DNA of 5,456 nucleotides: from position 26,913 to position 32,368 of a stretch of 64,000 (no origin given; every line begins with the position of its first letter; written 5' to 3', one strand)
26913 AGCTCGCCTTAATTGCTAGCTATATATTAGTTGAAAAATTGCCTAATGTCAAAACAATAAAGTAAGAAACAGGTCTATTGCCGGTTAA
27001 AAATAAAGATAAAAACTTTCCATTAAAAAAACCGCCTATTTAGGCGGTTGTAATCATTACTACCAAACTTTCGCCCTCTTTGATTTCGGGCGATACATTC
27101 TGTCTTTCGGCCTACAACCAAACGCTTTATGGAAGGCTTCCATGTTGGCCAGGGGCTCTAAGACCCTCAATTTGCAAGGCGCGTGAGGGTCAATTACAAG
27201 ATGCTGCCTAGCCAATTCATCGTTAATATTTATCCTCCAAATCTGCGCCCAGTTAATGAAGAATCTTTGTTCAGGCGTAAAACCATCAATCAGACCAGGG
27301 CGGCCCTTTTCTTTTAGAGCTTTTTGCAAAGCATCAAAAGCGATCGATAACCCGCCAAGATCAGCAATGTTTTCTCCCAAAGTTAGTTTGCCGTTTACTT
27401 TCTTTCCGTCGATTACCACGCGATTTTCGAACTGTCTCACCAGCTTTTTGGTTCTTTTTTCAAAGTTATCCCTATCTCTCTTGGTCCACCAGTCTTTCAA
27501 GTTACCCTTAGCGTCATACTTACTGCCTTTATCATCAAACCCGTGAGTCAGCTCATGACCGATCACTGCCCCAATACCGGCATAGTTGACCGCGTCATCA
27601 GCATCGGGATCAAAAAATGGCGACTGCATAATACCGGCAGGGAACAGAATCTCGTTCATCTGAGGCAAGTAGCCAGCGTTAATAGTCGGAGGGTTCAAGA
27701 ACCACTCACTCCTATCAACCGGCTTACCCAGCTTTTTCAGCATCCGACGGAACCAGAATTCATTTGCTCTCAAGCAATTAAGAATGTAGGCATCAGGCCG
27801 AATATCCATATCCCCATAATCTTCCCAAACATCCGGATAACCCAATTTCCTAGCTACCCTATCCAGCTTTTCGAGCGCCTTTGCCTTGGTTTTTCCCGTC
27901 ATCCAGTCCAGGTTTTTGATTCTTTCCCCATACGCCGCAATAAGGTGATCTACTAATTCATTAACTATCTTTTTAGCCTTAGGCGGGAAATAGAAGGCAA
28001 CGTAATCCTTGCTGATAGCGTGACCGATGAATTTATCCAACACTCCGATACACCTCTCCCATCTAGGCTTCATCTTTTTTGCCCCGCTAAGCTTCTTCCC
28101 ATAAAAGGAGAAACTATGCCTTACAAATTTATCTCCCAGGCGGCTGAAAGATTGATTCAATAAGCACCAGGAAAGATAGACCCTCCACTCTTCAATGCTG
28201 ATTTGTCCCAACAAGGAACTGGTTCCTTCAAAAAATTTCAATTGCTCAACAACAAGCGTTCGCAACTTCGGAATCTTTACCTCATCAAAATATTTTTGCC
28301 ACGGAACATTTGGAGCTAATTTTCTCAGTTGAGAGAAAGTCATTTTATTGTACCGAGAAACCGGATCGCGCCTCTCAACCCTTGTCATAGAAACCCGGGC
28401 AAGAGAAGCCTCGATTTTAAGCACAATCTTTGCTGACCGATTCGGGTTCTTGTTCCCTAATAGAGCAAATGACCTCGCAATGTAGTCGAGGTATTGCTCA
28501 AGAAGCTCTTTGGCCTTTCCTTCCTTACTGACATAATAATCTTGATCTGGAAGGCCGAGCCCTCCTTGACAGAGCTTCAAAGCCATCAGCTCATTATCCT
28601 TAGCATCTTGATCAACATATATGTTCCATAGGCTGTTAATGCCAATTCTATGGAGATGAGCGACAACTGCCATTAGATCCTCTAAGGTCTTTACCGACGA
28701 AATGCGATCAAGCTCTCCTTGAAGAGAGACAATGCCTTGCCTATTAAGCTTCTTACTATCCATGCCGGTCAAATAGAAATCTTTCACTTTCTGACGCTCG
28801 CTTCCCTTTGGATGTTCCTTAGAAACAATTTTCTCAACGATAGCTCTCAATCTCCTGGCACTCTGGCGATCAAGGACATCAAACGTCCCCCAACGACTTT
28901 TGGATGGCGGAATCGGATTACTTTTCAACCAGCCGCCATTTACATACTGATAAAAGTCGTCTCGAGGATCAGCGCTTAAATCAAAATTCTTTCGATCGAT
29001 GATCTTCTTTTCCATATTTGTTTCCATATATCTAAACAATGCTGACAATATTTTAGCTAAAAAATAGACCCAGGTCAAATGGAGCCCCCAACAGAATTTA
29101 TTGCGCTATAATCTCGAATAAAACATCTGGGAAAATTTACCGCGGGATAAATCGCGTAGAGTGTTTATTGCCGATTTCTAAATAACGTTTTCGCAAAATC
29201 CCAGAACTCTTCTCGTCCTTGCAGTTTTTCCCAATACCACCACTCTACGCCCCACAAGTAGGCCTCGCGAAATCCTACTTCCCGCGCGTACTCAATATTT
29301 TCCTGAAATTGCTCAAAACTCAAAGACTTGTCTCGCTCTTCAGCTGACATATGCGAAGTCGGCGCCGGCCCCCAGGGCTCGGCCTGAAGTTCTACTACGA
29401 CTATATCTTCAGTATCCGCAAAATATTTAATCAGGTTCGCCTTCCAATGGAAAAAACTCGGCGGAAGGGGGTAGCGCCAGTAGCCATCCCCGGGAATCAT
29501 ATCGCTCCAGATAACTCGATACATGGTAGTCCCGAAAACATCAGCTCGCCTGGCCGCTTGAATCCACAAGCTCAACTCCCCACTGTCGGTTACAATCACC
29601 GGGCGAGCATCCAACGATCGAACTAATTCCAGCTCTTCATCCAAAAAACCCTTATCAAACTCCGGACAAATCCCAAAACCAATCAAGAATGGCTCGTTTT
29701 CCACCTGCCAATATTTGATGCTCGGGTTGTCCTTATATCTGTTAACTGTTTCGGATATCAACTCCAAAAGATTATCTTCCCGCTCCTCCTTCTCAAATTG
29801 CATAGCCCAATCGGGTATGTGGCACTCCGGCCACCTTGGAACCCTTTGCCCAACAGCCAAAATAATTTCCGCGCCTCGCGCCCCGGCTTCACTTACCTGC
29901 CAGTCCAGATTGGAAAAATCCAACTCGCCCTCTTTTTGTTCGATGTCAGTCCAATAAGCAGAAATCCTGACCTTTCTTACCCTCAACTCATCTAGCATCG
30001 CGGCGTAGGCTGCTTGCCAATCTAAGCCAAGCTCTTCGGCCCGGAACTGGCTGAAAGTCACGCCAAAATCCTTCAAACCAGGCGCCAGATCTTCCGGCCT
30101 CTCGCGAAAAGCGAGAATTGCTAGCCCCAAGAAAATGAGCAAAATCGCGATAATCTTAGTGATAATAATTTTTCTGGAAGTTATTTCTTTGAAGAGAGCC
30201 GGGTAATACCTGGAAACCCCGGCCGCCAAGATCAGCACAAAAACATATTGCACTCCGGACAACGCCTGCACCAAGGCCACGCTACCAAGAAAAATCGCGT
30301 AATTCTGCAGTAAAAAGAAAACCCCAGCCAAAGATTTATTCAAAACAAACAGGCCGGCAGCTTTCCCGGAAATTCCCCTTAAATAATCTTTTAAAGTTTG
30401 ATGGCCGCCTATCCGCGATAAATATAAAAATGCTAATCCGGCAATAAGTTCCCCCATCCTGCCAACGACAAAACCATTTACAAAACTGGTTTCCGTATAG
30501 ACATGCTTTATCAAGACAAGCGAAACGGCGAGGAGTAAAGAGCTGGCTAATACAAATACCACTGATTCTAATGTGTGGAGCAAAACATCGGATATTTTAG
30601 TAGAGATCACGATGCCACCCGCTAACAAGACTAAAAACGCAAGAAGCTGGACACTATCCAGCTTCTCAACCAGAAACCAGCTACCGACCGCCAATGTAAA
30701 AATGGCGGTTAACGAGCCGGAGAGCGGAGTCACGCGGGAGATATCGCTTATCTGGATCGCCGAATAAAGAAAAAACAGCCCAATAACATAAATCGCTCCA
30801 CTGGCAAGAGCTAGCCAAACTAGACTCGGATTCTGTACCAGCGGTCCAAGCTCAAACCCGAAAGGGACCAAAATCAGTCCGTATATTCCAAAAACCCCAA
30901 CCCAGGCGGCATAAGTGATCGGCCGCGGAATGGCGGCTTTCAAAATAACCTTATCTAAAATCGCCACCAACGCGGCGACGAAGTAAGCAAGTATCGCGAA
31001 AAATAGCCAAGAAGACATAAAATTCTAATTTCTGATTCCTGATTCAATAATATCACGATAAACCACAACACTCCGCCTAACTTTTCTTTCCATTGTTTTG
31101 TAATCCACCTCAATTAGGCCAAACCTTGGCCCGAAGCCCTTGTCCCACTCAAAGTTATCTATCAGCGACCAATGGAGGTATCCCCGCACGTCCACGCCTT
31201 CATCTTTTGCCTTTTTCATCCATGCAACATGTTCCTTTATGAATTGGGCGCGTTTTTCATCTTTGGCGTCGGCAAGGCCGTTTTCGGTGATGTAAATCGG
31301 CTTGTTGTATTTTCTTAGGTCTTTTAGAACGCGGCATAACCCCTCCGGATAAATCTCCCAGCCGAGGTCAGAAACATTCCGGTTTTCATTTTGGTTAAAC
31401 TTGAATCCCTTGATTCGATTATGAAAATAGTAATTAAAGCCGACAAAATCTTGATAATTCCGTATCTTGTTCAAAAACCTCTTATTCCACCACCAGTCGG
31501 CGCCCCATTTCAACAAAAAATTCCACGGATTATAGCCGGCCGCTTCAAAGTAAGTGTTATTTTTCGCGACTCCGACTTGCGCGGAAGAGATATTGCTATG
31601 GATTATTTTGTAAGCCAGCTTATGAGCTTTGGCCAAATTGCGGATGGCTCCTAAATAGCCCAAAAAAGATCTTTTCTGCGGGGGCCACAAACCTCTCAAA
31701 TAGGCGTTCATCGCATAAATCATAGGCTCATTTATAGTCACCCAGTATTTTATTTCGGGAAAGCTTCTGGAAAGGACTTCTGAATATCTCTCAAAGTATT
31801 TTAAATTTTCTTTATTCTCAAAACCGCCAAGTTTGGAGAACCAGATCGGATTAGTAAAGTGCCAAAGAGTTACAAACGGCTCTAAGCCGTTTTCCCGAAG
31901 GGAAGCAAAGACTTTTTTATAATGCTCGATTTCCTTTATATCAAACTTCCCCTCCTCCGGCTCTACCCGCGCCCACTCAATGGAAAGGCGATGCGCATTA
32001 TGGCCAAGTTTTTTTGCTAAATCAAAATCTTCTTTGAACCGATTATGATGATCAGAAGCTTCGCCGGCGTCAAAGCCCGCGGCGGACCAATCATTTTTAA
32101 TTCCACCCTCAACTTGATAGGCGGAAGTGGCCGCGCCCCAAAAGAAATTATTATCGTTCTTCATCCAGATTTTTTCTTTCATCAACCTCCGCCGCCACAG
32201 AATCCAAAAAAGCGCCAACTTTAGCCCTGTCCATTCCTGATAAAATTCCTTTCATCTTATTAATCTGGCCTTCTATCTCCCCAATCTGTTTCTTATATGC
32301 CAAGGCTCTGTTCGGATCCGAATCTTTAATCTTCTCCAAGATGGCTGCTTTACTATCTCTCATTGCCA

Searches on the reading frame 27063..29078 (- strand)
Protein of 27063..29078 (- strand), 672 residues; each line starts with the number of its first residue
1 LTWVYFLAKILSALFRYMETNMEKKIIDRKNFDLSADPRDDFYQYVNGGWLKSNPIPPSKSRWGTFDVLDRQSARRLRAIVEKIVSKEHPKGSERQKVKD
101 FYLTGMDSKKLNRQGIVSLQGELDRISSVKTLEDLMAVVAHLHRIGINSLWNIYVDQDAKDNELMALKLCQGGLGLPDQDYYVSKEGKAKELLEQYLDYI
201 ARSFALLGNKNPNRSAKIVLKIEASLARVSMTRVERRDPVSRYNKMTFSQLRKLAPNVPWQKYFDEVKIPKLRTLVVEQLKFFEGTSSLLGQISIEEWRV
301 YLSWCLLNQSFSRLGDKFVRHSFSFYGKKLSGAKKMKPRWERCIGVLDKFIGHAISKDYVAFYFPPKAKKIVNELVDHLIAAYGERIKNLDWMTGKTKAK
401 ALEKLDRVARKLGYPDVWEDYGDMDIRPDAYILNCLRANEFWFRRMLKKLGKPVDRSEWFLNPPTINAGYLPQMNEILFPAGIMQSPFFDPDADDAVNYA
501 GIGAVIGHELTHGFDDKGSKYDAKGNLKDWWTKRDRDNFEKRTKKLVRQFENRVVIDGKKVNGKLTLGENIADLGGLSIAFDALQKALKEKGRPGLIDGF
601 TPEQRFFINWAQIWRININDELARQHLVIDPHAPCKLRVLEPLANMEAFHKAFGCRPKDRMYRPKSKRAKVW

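Call 36: search_protein_families(library=pfam, proteins=[window:27063-29078:-], max_evalue=0.001)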
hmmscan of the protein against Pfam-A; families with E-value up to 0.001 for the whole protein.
window:27063-29078:- (672 aa): 2 families
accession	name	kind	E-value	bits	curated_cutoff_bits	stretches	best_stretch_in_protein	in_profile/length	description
PF05649.18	Peptidase_M13_N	-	1.8e-115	386.8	32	1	38-415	1-381/381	Peptidase family M13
PF01431.27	Peptidase_M13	-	3e-69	233.2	24.5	1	467-668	1-204/205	Peptidase family M13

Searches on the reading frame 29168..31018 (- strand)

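Call 9: search_protein_families(library=pfam, proteins=[window:29168-31018:-], max_evalue=0.01)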
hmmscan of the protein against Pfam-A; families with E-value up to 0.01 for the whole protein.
window:29168-31018:- (617 aa): 2 families
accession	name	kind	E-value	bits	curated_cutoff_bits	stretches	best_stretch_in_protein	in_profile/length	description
PF00892.27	EamA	-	1.5e-08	35.5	28.2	1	3-139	2-134/135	EamA-like transporter family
PF02449.21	Glyco_hydro_42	-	6e-07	29.6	21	1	340-406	17-85/376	Beta-galactosidase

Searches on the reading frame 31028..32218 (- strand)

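Call 9: search_protein_families(library=pfam, proteins=[window:31028-32218:-], max_evalue=0.01)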
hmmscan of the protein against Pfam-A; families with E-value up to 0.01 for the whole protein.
window:31028-32218:- (397 aa): 3 families
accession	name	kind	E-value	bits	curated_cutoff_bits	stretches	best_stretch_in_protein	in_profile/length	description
PF00232.24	Glyco_hydro_1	-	8.3e-78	262.3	22.6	2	23-227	7-228/453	Glycosyl hydrolase family 1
PF02449.21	Glyco_hydro_42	-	4.1e-05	23.5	21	1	58-129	9-78/376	Beta-galactosidase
PF11790.14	Glyco_hydro_cc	-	0.0016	18.5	21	1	298-337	155-199/237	Glycosyl hydrolase catalytic core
